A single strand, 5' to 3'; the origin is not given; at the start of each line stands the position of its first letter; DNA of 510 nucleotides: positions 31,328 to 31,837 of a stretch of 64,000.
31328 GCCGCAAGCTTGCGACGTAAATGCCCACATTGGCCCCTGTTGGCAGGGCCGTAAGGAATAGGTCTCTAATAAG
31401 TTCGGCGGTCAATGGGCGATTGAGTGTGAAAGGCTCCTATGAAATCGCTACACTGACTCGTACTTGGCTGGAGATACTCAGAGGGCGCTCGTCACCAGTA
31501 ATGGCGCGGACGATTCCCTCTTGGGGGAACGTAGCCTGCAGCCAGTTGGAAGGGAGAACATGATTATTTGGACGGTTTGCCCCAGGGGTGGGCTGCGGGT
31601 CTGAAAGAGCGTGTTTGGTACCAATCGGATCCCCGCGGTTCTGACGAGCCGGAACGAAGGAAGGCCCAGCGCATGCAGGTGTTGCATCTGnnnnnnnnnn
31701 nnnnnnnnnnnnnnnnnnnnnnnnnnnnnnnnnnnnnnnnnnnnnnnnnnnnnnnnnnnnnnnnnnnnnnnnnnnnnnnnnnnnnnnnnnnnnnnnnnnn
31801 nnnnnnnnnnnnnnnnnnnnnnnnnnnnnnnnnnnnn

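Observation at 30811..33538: Undescribed two-gene cassette: a large HNH-nuclease/TPR protein with a zinc-ribbon/TM2 membrane protein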

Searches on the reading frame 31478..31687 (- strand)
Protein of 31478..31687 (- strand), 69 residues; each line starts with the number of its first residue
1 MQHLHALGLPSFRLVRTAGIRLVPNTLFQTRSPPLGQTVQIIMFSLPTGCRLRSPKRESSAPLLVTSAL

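Call 85: search_protein_families(library=ncbifam, proteins=[window:31478-31687:-], max_evalue=0.01)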
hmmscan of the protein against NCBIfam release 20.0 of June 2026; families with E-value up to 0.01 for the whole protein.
window:31478-31687:- (69 aa): 0 families

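Call 87: search_protein_families(library=pfam, proteins=[window:31478-31687:-], max_evalue=0.001)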
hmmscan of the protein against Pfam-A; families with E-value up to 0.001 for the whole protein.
window:31478-31687:- (69 aa): 0 families
